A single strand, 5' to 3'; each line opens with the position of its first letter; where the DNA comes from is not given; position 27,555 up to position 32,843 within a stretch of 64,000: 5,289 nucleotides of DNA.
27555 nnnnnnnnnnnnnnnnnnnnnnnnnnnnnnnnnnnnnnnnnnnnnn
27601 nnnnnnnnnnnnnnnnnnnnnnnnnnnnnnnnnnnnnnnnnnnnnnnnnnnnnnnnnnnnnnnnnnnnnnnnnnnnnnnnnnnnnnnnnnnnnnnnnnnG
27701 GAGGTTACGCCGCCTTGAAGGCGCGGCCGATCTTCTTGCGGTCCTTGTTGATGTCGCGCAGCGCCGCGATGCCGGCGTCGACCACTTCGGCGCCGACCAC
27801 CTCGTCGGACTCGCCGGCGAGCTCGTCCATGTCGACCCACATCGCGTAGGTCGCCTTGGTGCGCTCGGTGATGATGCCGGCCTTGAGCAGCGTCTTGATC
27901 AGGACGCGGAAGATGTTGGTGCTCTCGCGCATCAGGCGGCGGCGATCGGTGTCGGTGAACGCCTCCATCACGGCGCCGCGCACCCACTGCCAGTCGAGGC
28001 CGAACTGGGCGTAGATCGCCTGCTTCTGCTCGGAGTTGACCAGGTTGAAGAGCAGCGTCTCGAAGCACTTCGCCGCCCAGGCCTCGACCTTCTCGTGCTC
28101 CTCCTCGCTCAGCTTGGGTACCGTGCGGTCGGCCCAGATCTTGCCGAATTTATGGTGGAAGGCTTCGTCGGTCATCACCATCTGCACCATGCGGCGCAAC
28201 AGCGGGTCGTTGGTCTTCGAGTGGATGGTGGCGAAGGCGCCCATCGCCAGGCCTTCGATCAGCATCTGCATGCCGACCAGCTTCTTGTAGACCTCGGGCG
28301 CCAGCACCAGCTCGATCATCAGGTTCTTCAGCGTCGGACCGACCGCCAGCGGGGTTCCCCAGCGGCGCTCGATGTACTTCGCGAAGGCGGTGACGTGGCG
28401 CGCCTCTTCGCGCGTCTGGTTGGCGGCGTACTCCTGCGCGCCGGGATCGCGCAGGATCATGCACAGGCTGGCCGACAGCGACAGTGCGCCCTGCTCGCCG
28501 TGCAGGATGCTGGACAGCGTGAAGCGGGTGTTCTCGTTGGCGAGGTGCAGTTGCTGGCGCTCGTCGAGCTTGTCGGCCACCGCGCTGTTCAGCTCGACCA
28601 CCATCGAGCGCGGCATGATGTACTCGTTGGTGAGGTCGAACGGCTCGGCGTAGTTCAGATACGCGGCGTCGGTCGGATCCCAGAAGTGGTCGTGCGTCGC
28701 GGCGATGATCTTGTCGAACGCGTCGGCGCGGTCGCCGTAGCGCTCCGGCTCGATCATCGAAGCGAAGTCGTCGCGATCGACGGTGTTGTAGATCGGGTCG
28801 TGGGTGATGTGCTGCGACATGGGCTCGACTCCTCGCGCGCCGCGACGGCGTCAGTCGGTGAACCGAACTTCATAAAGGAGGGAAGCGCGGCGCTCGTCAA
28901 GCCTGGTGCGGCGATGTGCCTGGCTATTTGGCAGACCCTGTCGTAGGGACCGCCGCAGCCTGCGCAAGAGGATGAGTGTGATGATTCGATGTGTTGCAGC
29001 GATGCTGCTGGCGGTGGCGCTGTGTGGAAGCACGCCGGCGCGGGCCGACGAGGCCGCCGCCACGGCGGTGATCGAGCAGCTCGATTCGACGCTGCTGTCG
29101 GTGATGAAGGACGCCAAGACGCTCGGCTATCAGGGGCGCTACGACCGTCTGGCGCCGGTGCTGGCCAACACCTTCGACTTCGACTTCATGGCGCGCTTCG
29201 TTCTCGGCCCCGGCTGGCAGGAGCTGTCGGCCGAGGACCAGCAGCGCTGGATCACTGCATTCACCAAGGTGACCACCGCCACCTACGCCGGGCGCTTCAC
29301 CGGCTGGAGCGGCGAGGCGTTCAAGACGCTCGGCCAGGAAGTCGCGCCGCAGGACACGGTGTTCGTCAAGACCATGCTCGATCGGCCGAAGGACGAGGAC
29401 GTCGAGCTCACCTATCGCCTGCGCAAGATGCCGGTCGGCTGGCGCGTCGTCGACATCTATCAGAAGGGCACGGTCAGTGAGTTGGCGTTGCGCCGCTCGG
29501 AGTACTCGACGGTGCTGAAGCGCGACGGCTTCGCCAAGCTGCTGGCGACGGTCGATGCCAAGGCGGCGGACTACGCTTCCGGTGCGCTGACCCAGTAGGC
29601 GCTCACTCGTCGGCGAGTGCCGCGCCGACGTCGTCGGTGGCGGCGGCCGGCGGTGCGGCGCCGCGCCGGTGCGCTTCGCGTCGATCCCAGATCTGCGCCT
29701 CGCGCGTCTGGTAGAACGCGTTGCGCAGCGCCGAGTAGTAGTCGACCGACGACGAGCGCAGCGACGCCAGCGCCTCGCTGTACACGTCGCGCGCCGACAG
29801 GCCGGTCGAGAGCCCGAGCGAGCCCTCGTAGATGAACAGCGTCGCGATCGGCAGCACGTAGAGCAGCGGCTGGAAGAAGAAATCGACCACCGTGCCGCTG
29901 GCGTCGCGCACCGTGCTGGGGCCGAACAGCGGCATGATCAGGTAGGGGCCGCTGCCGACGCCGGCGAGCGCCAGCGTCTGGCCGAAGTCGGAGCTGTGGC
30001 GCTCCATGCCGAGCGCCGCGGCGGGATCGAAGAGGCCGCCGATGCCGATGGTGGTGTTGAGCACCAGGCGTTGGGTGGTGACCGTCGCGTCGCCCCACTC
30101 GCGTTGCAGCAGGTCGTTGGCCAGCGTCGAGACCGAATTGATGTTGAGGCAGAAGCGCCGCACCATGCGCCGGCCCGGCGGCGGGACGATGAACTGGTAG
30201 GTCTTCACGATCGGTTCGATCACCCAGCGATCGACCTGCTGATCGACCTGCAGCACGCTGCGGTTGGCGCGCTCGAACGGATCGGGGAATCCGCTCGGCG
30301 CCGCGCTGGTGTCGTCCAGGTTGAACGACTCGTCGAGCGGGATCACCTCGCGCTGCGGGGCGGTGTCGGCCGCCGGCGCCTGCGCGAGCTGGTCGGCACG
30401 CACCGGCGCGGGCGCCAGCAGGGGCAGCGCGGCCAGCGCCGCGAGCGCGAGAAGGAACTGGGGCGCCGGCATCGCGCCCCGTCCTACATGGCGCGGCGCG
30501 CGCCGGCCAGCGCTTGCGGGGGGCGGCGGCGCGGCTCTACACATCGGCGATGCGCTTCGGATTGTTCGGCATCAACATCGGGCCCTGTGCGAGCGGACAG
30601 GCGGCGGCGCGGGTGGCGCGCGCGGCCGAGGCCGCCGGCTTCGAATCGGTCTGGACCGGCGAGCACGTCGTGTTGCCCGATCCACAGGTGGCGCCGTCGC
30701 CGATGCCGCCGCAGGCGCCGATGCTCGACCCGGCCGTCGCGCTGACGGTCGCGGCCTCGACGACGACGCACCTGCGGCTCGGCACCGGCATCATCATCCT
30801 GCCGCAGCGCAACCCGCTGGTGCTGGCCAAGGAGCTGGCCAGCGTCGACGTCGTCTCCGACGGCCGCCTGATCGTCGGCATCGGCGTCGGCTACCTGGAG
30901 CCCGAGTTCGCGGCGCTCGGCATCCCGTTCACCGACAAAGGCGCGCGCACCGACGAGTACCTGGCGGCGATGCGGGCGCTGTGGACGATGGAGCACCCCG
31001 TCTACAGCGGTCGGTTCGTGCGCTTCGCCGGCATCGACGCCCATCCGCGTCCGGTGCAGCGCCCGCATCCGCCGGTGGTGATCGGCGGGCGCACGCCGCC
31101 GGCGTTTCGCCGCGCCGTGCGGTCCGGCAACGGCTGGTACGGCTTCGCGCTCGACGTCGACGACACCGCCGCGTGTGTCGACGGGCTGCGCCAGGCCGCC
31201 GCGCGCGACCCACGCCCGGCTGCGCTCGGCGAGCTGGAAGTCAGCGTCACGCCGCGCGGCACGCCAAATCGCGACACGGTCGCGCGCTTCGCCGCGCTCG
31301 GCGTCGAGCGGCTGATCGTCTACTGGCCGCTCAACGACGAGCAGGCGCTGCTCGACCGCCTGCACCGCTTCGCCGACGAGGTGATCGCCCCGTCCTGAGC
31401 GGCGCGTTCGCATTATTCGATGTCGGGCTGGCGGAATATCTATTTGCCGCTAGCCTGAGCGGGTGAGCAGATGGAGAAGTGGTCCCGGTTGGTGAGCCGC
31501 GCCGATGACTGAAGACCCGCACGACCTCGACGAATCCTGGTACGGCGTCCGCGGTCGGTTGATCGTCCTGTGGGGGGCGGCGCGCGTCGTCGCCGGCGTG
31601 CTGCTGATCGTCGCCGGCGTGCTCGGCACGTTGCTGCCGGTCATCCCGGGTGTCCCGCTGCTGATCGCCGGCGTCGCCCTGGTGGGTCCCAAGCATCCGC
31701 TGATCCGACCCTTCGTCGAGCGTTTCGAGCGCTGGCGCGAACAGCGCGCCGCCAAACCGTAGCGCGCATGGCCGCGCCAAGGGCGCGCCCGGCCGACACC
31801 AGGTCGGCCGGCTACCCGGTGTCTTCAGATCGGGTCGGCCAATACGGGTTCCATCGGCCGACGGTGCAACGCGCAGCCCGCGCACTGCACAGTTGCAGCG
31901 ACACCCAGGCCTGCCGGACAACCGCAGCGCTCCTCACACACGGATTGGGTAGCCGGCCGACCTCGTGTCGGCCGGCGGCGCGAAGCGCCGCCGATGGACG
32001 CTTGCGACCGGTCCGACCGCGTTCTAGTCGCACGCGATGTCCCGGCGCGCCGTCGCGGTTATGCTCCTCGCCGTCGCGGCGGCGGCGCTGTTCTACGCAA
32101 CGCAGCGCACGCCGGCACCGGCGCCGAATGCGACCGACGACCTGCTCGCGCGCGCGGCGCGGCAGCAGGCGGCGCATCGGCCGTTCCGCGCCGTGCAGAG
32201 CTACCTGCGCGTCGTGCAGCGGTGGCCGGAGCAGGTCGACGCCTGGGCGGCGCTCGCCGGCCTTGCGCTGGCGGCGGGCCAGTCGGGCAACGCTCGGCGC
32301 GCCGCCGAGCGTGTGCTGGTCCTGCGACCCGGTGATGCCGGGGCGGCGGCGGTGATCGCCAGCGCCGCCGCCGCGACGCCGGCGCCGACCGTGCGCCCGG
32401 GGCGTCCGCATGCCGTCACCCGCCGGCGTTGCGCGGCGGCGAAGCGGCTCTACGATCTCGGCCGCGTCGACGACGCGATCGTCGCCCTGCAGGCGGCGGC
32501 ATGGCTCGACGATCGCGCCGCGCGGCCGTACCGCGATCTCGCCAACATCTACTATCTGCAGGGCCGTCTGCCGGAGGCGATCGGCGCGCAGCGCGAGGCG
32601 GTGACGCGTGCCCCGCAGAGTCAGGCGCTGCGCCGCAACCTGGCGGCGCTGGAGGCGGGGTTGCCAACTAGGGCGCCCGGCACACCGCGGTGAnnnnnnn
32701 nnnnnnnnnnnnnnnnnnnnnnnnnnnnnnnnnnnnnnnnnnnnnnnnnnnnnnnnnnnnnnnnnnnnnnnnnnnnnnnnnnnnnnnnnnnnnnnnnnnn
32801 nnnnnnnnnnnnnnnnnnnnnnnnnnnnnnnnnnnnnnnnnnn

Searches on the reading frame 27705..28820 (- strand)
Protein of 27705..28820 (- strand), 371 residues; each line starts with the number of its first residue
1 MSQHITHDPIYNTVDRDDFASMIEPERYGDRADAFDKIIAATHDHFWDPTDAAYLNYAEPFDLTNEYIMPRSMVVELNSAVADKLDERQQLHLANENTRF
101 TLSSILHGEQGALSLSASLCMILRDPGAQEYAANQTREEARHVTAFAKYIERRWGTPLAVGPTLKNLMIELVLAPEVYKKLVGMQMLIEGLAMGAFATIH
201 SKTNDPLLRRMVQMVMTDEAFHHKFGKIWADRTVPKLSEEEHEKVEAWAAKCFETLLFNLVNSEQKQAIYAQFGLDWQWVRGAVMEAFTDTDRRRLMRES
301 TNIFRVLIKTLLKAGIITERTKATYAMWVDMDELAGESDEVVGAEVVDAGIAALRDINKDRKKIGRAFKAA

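Call 20: search_protein_families(library=pfam, proteins=[window:27705-28820:-], max_evalue=0.001)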
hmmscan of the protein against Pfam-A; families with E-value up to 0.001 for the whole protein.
window:27705-28820:- (371 aa): 2 families
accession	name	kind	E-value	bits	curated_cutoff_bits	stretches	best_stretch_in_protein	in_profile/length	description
PF11583.14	AurF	-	3.1e-06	27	29.6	1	129-302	104-272/282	P-aminobenzoate N-oxygenase AurF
PF11266.14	Ald_deCOase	-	0.00065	20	28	0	176-238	92-153/218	Long-chain fatty aldehyde decarbonylase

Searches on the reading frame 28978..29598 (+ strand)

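Call 20: search_protein_families(library=pfam, proteins=[window:28978-29598:+], max_evalue=0.001)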
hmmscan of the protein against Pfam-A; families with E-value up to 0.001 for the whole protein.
window:28978-29598:+ (206 aa): 2 families
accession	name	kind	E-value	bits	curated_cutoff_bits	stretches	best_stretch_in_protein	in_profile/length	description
PF05494.18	MlaC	-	1e-34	120.1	26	1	35-191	3-163/166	MlaC protein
PF23993.1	DUF7311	-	0.00029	21.9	27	1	2-49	1-48/150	Domain of unknown function (DUF7311)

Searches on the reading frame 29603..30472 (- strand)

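Call 20: search_protein_families(library=pfam, proteins=[window:29603-30472:-], max_evalue=0.001)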
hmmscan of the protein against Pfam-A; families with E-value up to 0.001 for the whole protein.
window:29603-30472:- (289 aa): 1 family
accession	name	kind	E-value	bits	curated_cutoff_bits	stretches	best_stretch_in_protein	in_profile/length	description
PF04333.18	MlaA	-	7.5e-60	202.4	25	1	64-259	3-194/195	MlaA lipoprotein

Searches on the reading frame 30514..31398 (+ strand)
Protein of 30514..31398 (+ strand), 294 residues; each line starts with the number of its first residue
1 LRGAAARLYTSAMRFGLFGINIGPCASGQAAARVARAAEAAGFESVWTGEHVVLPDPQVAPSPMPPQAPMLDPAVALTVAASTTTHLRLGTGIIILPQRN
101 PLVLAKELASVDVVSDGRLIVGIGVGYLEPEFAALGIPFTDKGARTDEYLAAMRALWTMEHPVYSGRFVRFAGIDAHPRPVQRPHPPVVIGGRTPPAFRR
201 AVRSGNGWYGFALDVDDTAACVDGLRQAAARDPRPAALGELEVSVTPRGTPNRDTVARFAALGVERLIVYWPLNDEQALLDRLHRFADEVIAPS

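Call 20: search_protein_families(library=pfam, proteins=[window:30514-31398:+], max_evalue=0.001)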
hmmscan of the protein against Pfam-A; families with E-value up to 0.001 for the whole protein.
window:30514-31398:+ (294 aa): 1 family
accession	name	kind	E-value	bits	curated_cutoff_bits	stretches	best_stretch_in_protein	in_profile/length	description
PF00296.26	Bac_luciferase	-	1.1e-50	173.3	27.9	1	29-244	23-223/314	Luciferase-like monooxygenase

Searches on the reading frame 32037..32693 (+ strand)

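Call 65: search_protein_families(library=pfam, proteins=[window:32037-32693:+], max_evalue=0.01)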
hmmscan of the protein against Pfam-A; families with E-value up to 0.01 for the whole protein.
window:32037-32693:+ (218 aa): 9 families
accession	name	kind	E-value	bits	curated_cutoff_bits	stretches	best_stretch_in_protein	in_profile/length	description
PF07719.23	TPR_2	-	3.2e-08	33.5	27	1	163-194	2-33/34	Tetratricopeptide repeat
PF13432.12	TPR_16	-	1.2e-07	32.5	32.7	1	133-195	2-64/65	Tetratricopeptide repeat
PF13414.12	TPR_11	-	1.2e-06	28.5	26.8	1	136-176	2-42/42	TPR repeat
PF14559.12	TPR_19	-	4.4e-06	27.4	25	0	50-108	8-66/68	Tetratricopeptide repeat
PF00515.34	TPR_1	-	6.4e-06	26.2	27.8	0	165-193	4-32/34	Tetratricopeptide repeat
PF13428.12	TPR_14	-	3.9e-05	24.4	23.5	0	67-105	1-39/44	Tetratricopeptide repeat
PF13424.12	TPR_12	-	0.00039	21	30.1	1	158-192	39-75/77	Tetratricopeptide repeat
PF13431.12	TPR_17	-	0.0017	18.9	24.4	0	56-87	2-33/34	Tetratricopeptide repeat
PF13374.12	TPR_10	-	0.0048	17.3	27.5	1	166-191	6-31/42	Tetratricopeptide repeat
